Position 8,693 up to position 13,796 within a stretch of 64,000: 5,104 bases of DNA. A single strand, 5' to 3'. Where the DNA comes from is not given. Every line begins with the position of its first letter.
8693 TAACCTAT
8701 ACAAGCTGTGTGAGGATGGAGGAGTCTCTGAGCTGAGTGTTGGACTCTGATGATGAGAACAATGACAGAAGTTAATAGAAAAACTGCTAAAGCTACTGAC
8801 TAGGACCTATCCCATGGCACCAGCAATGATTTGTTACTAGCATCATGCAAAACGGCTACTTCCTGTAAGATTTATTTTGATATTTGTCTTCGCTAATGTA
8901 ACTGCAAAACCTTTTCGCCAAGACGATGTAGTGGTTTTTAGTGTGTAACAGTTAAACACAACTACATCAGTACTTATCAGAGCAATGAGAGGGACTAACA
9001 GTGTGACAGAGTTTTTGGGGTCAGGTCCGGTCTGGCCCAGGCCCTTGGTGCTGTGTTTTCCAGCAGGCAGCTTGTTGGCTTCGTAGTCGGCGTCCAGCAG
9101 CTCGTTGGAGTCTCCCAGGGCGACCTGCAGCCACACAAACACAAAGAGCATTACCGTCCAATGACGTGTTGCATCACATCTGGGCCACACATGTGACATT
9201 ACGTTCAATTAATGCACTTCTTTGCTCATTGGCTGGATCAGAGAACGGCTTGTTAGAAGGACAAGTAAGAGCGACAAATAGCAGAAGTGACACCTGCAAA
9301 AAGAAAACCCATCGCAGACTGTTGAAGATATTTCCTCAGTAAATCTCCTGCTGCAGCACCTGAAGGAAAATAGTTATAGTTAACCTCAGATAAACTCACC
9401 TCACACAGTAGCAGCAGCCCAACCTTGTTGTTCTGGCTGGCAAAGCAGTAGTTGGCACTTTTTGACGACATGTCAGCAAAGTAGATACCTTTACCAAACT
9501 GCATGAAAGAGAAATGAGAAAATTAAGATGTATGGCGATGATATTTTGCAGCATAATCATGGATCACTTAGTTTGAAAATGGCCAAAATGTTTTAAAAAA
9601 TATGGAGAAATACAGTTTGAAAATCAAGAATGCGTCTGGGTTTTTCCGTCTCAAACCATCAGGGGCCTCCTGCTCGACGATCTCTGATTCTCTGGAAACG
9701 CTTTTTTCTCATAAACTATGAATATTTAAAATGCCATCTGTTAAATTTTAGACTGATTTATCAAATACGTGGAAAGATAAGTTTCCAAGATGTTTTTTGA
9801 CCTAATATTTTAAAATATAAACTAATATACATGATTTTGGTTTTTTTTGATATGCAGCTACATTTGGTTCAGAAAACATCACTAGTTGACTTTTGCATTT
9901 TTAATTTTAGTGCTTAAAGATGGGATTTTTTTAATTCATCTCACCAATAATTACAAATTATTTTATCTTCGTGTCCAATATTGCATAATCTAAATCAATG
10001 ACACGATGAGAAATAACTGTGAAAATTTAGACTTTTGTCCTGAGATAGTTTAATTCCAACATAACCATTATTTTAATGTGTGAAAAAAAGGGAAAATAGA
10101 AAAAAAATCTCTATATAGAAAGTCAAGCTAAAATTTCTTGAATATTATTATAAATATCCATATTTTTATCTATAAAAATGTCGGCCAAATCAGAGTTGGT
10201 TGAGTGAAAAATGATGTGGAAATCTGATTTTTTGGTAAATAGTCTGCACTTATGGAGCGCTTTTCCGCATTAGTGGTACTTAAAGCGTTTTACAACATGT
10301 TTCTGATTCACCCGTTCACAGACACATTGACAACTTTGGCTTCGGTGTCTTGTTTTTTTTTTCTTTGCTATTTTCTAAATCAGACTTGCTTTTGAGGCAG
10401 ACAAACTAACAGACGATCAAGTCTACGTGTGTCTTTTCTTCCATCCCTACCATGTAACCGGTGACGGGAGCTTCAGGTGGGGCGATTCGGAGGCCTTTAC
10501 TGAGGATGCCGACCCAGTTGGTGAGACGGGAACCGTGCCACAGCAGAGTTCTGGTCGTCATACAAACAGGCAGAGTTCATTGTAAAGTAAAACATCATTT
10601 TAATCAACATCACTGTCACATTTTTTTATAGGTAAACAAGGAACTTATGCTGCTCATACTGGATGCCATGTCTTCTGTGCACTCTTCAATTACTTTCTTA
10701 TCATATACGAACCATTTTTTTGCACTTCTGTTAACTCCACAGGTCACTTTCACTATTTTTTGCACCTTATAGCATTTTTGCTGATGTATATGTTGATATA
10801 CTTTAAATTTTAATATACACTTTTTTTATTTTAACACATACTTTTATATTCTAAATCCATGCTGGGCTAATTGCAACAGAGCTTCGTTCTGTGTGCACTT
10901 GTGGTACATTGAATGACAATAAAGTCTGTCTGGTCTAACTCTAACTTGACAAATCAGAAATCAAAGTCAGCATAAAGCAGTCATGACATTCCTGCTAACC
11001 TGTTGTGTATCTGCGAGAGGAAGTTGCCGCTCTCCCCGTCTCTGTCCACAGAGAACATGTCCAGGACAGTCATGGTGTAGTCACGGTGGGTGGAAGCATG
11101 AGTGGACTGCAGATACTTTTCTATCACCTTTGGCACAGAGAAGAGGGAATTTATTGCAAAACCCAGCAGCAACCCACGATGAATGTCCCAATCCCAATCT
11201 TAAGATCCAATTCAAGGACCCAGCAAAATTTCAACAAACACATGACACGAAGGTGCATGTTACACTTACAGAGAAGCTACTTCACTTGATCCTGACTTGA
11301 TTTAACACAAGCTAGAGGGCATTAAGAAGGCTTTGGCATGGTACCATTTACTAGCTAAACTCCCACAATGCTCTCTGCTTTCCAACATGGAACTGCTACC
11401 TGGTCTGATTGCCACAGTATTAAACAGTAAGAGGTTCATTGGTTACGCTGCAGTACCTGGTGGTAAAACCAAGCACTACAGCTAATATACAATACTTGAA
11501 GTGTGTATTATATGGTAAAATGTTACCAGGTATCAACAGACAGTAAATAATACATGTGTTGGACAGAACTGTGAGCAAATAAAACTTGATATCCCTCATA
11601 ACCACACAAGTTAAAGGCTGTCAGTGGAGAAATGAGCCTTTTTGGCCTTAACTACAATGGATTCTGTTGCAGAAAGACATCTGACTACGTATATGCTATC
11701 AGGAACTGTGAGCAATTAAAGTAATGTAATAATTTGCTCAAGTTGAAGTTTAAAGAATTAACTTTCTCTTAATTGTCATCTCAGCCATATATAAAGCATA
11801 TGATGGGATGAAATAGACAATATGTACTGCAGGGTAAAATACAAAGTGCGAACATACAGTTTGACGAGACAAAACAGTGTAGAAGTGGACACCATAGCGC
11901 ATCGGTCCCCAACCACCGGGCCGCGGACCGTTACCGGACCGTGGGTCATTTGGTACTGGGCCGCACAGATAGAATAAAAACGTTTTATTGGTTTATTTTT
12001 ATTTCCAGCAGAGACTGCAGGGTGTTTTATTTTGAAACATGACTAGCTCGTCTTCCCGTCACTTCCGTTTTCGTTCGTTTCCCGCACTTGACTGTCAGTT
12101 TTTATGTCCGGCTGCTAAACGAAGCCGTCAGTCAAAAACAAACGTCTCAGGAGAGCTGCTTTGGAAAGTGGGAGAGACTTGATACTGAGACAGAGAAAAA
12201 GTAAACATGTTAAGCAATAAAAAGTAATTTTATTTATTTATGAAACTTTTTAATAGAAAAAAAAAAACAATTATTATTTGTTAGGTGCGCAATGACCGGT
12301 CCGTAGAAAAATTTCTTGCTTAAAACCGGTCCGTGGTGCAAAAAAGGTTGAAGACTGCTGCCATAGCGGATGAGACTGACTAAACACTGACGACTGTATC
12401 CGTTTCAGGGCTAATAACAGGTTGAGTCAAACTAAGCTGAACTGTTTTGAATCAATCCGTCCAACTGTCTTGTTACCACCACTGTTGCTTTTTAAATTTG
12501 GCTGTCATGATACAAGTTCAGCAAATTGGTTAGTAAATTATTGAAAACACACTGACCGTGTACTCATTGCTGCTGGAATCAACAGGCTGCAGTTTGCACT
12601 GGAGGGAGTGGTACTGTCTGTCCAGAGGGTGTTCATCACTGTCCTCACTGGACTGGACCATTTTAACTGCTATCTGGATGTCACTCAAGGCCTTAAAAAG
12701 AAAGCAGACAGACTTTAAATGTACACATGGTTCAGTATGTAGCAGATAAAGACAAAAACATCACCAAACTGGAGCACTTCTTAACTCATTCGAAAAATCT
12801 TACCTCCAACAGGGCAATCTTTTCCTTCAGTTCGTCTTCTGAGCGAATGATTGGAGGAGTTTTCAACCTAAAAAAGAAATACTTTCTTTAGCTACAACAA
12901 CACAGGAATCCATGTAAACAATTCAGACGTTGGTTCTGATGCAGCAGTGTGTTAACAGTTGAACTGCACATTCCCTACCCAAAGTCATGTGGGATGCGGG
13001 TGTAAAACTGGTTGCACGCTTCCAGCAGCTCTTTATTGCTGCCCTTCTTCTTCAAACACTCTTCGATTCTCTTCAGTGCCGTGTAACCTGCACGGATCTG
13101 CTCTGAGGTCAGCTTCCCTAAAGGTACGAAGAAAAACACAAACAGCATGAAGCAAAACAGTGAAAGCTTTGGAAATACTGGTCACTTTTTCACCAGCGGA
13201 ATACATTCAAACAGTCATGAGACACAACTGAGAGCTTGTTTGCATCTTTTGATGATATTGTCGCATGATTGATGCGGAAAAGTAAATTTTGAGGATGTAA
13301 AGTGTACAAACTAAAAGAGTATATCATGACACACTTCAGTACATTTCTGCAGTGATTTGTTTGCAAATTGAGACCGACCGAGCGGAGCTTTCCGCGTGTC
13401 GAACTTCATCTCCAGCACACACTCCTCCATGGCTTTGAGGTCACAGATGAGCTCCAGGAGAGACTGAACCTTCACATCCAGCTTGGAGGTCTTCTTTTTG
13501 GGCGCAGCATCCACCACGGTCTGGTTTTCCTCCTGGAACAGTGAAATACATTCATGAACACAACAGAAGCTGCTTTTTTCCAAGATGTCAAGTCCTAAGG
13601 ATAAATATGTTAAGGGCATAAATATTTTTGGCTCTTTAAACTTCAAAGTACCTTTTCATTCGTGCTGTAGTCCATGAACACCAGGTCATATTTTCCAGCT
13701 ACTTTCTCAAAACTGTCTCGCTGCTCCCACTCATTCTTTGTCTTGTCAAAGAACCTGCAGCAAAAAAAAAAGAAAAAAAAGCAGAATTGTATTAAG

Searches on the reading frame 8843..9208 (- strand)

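Call 30: search_protein_families(library=pfam, proteins=[window:8843-9208:-], max_evalue=0.01)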
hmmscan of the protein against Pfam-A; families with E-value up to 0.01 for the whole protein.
window:8843-9208:- (121 aa): 1 family
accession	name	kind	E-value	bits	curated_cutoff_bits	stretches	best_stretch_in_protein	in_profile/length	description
PF00644.27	PARP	-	5e-07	29.9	26.7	1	26-67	113-152/199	Poly(ADP-ribose) polymerase catalytic domain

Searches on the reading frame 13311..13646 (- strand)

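Call 30: search_protein_families(library=pfam, proteins=[window:13311-13646:-], max_evalue=0.01)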
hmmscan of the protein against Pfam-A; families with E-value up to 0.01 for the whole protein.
window:13311-13646:- (111 aa): 1 family
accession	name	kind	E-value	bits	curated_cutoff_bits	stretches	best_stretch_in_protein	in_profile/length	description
PF02877.19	PARP_reg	-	1e-09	39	26.8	1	54-108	1-53/135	Poly(ADP-ribose) polymerase, regulatory domain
